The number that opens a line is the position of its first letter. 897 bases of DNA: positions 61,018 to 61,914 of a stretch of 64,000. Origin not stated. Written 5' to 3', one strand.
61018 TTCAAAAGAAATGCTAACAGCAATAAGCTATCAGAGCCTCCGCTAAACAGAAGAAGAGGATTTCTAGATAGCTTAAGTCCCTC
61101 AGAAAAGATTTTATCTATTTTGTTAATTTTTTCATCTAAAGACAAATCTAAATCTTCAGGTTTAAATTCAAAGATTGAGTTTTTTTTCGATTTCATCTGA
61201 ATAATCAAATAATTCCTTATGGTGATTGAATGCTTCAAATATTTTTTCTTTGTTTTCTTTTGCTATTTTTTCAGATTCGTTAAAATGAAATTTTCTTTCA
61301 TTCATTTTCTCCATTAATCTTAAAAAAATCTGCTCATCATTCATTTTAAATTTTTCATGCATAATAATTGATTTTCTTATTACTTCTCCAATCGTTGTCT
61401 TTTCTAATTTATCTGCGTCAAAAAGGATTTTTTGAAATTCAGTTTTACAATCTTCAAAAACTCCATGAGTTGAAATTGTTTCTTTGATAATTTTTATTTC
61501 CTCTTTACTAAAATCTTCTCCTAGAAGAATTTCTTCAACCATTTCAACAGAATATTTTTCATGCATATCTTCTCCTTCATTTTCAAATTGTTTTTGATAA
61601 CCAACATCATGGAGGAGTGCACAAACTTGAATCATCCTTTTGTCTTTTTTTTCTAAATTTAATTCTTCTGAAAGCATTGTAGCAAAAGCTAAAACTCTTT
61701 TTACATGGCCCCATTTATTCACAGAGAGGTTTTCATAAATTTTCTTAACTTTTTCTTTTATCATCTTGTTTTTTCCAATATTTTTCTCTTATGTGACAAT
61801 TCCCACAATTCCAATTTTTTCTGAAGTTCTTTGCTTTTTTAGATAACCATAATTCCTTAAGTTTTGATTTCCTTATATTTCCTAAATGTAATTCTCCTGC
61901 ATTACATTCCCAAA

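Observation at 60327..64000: Translationally coupled operon (kinase, radical SAM/SPASM-like, HD hydrolase, PAPS-reductase-family PP-loop enzyme) with no assignable pathway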

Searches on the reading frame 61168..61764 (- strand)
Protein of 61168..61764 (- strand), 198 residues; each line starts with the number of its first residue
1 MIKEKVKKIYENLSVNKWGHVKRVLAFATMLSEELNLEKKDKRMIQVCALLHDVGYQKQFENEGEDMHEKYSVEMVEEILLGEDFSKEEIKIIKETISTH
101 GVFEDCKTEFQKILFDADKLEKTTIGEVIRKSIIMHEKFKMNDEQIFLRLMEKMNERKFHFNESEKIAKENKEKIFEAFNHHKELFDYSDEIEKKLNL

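Call 3: search_protein_families(library=pfam, proteins=[window:61168-61764:-], max_evalue=0.1)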
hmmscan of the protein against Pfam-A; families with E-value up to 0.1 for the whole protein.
window:61168-61764:- (198 aa): 3 families
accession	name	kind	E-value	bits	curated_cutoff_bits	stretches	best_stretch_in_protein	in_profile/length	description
PF01966.28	HD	-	5e-14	53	22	1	19-121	3-114/116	HD domain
PF21447.3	Ppx-GppA_III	-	0.0055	17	27.3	1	6-161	6-158/177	Ppx/GppA phosphatase, domain III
PF08668.18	HDOD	-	0.028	14.4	22.9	1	16-56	94-132/196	HDOD domain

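Call 4: search_protein_families(library=ncbifam, proteins=[window:61168-61764:-], max_evalue=0.1)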
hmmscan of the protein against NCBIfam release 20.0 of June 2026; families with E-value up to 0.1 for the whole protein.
window:61168-61764:- (198 aa): 5 families
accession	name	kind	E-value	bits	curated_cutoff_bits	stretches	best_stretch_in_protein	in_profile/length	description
TIGR00277.1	HDIG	domain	9.9e-08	31.8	27.6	1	20-95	8-80/84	HDIG domain-containing metalloprotein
TIGR01596.1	cas3_HD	equivalog_domain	0.00021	21.4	43.45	1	20-154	4-114/178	CRISPR-associated endonuclease Cas3''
NF004057.0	PRK05575.1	equivalog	0.00027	20.7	311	1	69-174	11-110/207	precorrin-8X methylmutase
NF053512.1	nitric_RR_NosR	exception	0.0056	15.8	400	1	11-56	186-231/422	response regulator c-di-GMP phosphodiesterase, NosR family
TIGR03401.1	cyanamide_fam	subfamily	0.0063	16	109.85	1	10-100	49-141/228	HD domain protein, cyanamide hydratase family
